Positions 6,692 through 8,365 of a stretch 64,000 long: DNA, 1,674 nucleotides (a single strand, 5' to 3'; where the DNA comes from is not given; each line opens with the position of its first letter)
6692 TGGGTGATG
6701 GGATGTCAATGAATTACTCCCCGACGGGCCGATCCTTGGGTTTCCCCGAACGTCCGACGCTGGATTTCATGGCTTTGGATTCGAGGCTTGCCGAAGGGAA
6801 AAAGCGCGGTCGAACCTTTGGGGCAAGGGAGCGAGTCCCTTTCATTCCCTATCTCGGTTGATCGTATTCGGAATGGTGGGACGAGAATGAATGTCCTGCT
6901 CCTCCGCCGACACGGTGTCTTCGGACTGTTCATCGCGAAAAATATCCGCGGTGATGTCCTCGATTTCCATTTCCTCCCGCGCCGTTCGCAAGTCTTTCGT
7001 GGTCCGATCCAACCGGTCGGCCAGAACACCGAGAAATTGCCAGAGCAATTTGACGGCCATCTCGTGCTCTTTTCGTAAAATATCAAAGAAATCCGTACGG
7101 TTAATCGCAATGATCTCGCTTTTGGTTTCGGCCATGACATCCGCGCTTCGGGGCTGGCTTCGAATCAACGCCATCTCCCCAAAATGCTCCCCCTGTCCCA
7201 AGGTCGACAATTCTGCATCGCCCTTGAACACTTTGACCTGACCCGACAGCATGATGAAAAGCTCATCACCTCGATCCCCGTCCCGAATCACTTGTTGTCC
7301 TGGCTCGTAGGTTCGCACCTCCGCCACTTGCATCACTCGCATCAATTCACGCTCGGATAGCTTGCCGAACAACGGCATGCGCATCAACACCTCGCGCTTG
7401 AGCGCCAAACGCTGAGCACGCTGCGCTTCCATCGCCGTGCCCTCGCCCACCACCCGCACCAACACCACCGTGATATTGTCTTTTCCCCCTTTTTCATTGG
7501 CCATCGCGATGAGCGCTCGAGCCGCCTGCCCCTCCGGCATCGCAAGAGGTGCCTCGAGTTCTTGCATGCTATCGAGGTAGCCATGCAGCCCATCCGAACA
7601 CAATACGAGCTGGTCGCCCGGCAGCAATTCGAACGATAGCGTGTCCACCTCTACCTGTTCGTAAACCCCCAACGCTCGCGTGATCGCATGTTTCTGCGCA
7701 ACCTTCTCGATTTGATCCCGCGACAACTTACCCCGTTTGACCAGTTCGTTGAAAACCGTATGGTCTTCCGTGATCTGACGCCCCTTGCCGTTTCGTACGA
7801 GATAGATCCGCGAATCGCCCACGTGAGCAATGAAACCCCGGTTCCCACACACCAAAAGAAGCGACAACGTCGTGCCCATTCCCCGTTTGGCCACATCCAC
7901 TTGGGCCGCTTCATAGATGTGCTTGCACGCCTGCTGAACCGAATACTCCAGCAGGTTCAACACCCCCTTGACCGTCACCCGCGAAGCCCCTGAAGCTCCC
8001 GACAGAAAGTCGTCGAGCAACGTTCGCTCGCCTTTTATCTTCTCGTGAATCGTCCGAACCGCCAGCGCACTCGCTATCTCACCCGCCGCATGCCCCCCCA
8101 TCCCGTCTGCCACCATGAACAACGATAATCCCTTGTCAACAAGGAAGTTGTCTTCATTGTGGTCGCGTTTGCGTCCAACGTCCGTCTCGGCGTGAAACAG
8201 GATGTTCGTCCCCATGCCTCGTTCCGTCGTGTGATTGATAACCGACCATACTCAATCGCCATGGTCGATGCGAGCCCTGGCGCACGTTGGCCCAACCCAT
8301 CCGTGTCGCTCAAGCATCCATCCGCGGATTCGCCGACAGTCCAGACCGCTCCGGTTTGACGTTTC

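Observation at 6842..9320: Tandem cyclic-nucleotide-sensing proteins: PP2C phosphatase::cNMP fusion next to cNMP::DUF1003 membrane protein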

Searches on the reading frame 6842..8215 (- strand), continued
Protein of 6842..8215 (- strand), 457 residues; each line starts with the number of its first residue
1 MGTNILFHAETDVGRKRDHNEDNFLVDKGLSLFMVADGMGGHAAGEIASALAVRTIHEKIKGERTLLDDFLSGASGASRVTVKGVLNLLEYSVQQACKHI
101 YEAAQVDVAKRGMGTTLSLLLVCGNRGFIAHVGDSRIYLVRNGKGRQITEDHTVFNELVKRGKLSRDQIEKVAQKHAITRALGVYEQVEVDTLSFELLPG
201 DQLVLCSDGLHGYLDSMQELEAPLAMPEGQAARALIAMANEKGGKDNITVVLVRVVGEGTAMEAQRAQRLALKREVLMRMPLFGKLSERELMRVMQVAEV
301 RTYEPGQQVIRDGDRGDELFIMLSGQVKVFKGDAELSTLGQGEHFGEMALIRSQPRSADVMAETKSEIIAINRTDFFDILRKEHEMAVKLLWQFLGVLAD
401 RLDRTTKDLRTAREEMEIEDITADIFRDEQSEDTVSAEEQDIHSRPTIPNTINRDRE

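Call 13: find_related_loci(query=A1, collection=genome_contigs, flank=10000)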
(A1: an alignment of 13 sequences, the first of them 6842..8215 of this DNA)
Query A1 (457 aa) in genome_contigs; peptide patterns used: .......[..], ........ (x = any residue, [..] = any of these).
600 stretches matched a pattern (row limit reached: there are more); 597 encode a relative of the query (tblastn E <= 1e-3); the best 80 are kept; 80 distinct loci.
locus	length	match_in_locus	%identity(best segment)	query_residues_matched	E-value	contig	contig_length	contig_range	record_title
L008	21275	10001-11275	67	4-428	0e+0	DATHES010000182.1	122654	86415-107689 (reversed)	MAG TPA_asm: Polyangiaceae bacterium isolate SMAG_U12427 k141_851818, whole genome shotgun sequence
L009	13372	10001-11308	62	5-440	3e-178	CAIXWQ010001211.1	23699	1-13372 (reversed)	MAG: uncultured delta proteobacterium isolate MJ-time_bin-4440 genome assembly, contig: bin-4440:1211/1422, whole genome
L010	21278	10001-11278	63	1-430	4e-174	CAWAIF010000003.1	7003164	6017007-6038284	MAG: uncultured delta proteobacterium isolate MFD02416.bin.1.98 genome assembly, contig: contig_8404, whole genome shotg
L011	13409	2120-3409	61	5-426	8e-169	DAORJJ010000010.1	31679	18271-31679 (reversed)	MAG TPA_asm: Polyangiaceae bacterium isolate AMR_MDS_5554 NODE_235_length_31679_cov_6.098185, whole genome shotgun seque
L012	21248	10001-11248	62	5-422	5e-165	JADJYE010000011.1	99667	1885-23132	MAG: Polyangiaceae bacterium isolate Lyne_18-Q3-R50-59_BAT3C.601 tig00009418-10-981500, whole genome shotgun sequence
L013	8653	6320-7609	58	5-433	7e-162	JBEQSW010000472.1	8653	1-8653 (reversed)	MAG: Myxococcales bacterium isolate MAG_Dt_36 k247_1527533, whole genome shotgun sequence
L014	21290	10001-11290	56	5-433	2e-155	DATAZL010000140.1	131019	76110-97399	MAG TPA_asm: Polyangiaceae bacterium isolate SMAG_U5704 k141_1847409, whole genome shotgun sequence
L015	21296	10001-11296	55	3-433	2e-154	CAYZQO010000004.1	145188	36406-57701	MAG TPA_asm: uncultured Polyangiaceae bacterium isolate SRP294416_co1_450 genome assembly, contig: NODE_74_length_145188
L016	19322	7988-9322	55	3-450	3e-154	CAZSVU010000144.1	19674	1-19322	MAG TPA_asm: uncultured Polyangiaceae bacterium isolate binchicken_co150_634 genome assembly, contig: NODE_6051_length_1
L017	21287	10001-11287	57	7-433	5e-149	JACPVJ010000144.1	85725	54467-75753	MAG: Myxococcales bacterium isolate NC_groundwater_781_Ag_S2p5_70_11 JBCH_GD18_4_SO25_S179_scaffold_618256, whole genome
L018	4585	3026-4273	52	7-426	2e-138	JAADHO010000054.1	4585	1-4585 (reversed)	MAG: Deltaproteobacteria bacterium isolate M_MetaBat.197 contig-127_52536, whole genome shotgun sequence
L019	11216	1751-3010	48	7-422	1e-124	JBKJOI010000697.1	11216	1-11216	MAG: Haliangiales bacterium isolate ant_bin.405 k117_5078702, whole genome shotgun sequence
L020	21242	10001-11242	48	5-417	5e-123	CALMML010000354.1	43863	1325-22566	MAG TPA_asm: uncultured Myxococcales bacterium isolate SRR5676451_bin.61_CONCOCT_v1.1_MAG genome assembly, contig: ERZ72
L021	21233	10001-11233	47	9-425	4e-122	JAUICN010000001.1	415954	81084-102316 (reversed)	MAG: Polyangia bacterium isolate 7_bin.33 NODE_38_length_415954_cov_1.963903, whole genome shotgun sequence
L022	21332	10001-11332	47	1-449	2e-121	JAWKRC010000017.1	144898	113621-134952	MAG: Polyangiales bacterium isolate ABC2.122 ABC2.122.fa-17, whole genome shotgun sequence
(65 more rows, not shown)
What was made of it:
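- Closest known: Myxobacterial PP2C phosphatases with a C-terminal cNMP domain. Different: Full-length fusions now also appear in MAGs labelled Bradymonadia, Persicimonas and Bacteriovoracaceae (call 13).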

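Call 36: search_solved_structures(query=window:6842-8215:-, max_evalue=0.00001, show_alignments=0)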
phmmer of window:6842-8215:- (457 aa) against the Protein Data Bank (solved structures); distinct sequences matched with E-value up to 0.00001: 152 (the best 60 are shown).
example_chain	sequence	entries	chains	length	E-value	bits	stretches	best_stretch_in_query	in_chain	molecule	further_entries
5ezr_A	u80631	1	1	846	1.9e-48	168.9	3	276-371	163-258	cGMP-dependent protein kinase, putative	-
4rz7_A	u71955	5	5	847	1.9e-48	168.9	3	277-371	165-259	cGMP-dependent protein kinase, putative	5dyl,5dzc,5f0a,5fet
9p74_A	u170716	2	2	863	2e-48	168.7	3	277-371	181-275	cGMP-dependent protein kinase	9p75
5dyk_A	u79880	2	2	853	1.3e-45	159.5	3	273-380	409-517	CGMP-dependent protein kinase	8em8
9ya0_MA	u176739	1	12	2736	1.9e-39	139.1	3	262-382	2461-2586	PCR12, TGME49_219070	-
2pk0_A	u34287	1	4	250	7e-35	124.1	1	11-258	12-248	Serine/threonine protein phosphatase Stp1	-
5iti_A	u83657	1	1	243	1.3e-34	123.2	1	10-254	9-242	Protein serin-threonin phosphatase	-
2j82_A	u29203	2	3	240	1.6e-34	122.9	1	11-254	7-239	PROTEIN SERINE-THREONINE PHOSPHATASE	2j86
2xzv_A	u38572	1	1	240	2.1e-33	119.3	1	11-254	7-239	PROTEIN SERIN-THREONIN PHOSPHATASE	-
2y09_A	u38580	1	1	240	2.1e-33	119.3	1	11-254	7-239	PROTEIN SERIN-THREONIN PHOSPHATASE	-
5d2u_A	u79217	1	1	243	3.2e-33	118.7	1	10-254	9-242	Protein serin-threonin phosphatase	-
2cm1_A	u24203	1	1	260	2.3e-32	115.9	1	7-256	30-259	SERINE THREONINE PROTEIN PHOSPHATASE PSTP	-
1txo_A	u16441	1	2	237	4.1e-32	115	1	6-253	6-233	Putative Bacterial Enzyme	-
6jkv_A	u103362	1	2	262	1.1e-29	107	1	11-255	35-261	PppA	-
2jfr_A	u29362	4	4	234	9.6e-29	103.9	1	9-253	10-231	SER-THR PHOSPHATASE MSPP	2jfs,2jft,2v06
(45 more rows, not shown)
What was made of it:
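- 7016..7390 (-): CNB domain of A (residues about 276-400), followed by a strongly conserved C-helix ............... Best solved-structure relatives are PKG and PKA CNB domains (call 36).
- A is nearest to PKG/PKA domains (call 36).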

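Call 53: find_encoding_contigs(protein=P0014, flank=7000, max_places=1)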
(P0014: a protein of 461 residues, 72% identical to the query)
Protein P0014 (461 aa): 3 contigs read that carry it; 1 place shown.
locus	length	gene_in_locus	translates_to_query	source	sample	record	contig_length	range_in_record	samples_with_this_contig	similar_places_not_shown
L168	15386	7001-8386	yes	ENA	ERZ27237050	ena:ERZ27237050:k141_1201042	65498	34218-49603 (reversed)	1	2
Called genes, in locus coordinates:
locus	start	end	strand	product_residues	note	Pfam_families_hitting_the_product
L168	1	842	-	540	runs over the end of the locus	PF00111:Fer2, PF13510:Fer2_4, PF10588:NADH-G_4Fe-4S_3, PF22117:Fer4_Nqo3, PF04879:Molybdop_Fe4S4 (weak), PF00384:Molybdopterin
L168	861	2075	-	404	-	PF00346:Complex1_49kDa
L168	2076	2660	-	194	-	PF00329:Complex1_30kDa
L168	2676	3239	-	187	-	PF01058:Oxidored_q6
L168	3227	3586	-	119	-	PF00507:Oxidored_q4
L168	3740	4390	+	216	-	PF00702:Hydrolase, PF13419:HAD_2 (weak)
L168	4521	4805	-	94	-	PF04362:Iron_traffic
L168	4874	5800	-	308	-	PF01966:HD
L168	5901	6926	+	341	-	PF00027:cNMP_binding, PF06210:DUF1003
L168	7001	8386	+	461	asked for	PF00481:PP2C, PF07228:SpoIIE (faint), PF13672:PP2C_2, PF00027:cNMP_binding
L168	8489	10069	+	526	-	-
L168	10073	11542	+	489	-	-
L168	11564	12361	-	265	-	PF00561:Abhydrolase_1, PF00975:Thioesterase, PF12697:Abhydrolase_6, PF12146:Hydrolase_4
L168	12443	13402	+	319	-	PF00849:PseudoU_synth_2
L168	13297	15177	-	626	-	PF09972:DUF2207 (weak)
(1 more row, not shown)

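Call 54: find_encoding_contigs(protein=P0022, flank=7000, max_places=1)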
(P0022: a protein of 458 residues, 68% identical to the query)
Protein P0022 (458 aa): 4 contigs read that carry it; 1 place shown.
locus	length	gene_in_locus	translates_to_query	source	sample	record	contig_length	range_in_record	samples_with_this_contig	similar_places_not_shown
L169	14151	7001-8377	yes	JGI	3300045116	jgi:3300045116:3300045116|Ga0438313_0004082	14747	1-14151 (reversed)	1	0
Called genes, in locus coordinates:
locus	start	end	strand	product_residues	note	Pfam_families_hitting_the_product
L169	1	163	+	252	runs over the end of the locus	?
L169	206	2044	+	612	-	PF08238:Sel1 (faint)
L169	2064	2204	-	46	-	-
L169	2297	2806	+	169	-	-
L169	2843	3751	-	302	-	-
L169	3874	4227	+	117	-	-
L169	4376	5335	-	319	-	PF01966:HD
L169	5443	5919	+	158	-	-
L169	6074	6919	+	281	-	PF00027:cNMP_binding, PF06210:DUF1003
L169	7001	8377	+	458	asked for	PF00481:PP2C, PF13672:PP2C_2, PF00027:cNMP_binding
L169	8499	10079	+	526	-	-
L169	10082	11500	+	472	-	-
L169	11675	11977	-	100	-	PF10387:DUF2442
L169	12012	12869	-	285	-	PF00561:Abhydrolase_1, PF12146:Hydrolase_4, PF12697:Abhydrolase_6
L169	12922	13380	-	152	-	-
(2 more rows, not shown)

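Call 55: find_encoding_contigs(protein=P0019, flank=7000, max_places=1)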
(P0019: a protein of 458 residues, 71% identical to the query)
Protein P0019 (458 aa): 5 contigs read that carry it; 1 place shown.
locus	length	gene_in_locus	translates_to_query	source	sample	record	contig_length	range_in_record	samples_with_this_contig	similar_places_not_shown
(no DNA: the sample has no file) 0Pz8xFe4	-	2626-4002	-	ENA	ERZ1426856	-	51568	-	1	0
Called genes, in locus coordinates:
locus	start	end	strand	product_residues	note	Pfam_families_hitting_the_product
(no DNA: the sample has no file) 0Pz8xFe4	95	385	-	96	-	PF04362:Iron_traffic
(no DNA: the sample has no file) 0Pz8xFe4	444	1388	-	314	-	PF01966:HD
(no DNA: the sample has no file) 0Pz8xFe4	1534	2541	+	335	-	PF00027:cNMP_binding, PF06210:DUF1003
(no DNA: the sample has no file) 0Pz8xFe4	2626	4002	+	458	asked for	PF00481:PP2C, PF13672:PP2C_2, PF07228:SpoIIE (faint), PF00027:cNMP_binding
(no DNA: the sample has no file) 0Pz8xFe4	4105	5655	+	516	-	-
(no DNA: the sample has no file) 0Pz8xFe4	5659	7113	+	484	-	-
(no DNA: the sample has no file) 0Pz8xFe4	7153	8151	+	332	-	PF00849:PseudoU_synth_2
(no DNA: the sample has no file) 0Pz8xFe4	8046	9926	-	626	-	PF09972:DUF2207 (faint)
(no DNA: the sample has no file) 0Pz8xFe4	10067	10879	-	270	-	PF00378:ECH_1, PF16113:ECH_2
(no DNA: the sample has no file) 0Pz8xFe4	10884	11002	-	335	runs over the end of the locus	PF16697:Yop-YscD_cpl, PF00498:FHA, PF16697:Yop-YscD_cpl, PF00498:FHA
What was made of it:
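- Checked: Relatives have 100-145 nt at this position (calls 53, 55).
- The B-A order, with 74-94 nt gaps on the same strand, persists in relatives down to about 68% (A) and 71% (B) identity (calls 53-55).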

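Call 75: search_protein_families(library=padloc, proteins=[window:6842-8215:-], max_evalue=0.001)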
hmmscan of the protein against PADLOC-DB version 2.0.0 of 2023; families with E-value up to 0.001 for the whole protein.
window:6842-8215:- (457 aa): 6 families
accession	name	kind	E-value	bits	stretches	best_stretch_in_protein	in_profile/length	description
PDLC02371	PycTIR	-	2.3e-19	67.9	1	292-414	31-150/288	-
PDLC00731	Effector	-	4.2e-17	60.1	1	293-416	35-155/306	TIR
PDLC00732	Effector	-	1.3e-16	58.4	1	292-416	30-151/301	TIR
PDLC00734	PycC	-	3.1e-13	47.6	1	291-411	25-148/374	Pycsar cyclase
PDLC04518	PDC-M21C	-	9.8e-13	45.9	1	8-217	6-193/243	-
PDLC00730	Effector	-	2.1e-08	31.7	1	273-382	32-142/299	TIR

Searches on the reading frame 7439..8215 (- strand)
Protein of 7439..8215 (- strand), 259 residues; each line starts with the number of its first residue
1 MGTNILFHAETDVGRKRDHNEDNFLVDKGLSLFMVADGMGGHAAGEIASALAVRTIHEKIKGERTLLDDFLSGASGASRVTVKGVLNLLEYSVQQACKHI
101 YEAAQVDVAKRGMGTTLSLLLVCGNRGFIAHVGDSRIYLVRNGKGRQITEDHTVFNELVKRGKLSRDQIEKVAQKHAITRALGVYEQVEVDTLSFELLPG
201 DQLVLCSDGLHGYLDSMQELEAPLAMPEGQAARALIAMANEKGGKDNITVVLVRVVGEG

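Call 62: search_solved_structures(query=window:7439-8215:-, max_evalue=1e-25, show_alignments=4)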
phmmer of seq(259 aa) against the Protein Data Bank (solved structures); distinct sequences matched with E-value up to 1e-25: 12.
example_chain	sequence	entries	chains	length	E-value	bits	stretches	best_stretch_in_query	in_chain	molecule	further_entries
2pk0_A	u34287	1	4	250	1.3e-35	126.6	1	11-258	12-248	Serine/threonine protein phosphatase Stp1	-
5iti_A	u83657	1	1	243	1.9e-35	126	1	10-254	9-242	Protein serin-threonin phosphatase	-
2j82_A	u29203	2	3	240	2.4e-35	125.7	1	11-254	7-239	PROTEIN SERINE-THREONINE PHOSPHATASE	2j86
2xzv_A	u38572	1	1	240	3.1e-34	122.1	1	11-254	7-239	PROTEIN SERIN-THREONIN PHOSPHATASE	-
2y09_A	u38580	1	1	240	3.1e-34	122.1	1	11-254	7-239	PROTEIN SERIN-THREONIN PHOSPHATASE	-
5d2u_A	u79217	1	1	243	4.8e-34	121.5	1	10-254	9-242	Protein serin-threonin phosphatase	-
2cm1_A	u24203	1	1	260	2.6e-33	119.1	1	7-256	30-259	SERINE THREONINE PROTEIN PHOSPHATASE PSTP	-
1txo_A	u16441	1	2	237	4.4e-33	118.3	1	6-253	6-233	Putative Bacterial Enzyme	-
6jkv_A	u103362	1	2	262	1.3e-30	110.2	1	11-255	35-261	PppA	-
2jfr_A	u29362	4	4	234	1.1e-29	107.2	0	90-253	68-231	SER-THR PHOSPHATASE MSPP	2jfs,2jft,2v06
6ihw_A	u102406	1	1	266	5.3e-26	95.1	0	9-258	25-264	Phosphorylated protein phosphatase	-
5f1m_A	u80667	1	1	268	8.5e-26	94.5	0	2-258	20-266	Phosphorylated protein phosphatase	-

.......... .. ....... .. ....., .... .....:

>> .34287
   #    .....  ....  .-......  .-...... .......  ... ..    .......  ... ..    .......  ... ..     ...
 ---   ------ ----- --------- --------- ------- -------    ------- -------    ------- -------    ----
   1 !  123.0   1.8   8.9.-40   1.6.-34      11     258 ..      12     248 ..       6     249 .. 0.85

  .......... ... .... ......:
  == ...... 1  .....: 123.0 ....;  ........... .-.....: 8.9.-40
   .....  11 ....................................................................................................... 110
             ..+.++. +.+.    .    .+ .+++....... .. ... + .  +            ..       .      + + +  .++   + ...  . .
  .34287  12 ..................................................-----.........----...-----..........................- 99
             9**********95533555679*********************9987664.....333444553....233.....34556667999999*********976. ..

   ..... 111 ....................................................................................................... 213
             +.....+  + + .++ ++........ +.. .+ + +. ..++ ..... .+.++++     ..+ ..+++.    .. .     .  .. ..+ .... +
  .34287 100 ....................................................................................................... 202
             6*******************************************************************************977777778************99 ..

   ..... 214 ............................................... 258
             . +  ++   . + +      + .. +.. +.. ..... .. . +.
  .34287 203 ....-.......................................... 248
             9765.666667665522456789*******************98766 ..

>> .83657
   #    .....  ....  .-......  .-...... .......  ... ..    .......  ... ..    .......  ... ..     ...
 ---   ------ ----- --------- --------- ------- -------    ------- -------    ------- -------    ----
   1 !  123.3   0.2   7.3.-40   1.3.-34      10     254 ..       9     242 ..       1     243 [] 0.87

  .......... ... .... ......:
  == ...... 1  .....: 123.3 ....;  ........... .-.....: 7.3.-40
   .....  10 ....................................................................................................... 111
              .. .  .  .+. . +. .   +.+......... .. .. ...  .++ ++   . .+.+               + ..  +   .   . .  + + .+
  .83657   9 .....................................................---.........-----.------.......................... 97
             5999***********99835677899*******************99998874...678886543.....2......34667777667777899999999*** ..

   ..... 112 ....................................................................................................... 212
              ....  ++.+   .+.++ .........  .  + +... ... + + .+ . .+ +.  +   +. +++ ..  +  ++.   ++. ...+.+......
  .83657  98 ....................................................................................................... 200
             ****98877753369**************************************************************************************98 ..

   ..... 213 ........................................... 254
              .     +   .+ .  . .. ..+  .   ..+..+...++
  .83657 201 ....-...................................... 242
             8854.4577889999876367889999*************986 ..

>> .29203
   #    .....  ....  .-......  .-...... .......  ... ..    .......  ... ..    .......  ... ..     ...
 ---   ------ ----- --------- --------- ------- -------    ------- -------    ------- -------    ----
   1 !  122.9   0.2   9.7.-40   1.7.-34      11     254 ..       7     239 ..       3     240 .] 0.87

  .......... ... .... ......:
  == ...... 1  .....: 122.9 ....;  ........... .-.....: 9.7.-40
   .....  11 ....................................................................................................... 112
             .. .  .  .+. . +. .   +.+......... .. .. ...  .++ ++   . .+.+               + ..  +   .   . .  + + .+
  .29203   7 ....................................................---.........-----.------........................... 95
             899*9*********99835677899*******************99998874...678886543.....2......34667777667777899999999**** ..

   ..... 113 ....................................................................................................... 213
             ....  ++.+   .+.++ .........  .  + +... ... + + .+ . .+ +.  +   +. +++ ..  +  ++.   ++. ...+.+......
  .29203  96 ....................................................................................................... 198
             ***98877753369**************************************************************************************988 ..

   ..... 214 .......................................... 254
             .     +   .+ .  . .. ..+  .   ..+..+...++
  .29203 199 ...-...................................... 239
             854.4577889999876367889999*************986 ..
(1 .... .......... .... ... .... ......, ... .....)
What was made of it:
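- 7451..8185 (-): PP2C catalytic domain of A (residues 11-255). R17, D22, D37/G38, D134, D208 and D246 correspond to tPphA R13, D18, D34/G35, D119, D193 and D231 (call 62).
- On PPM/PP2C Ser/Thr phosphatase (Stp1/IreP type, NF033484): R17, D22, D37/G38, D134, D208 and D246 align with tPphA R13, D18, D34/G35, D119, D193 and D231 (call 62).
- Closest known: Stp1/IreP, PstP and tPphA bacterial PP2C phosphatases. Same: Catalytic domain alignable end to end at E about 1e-33 to 1e-35, with identical metal-ligand residues (call 62).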
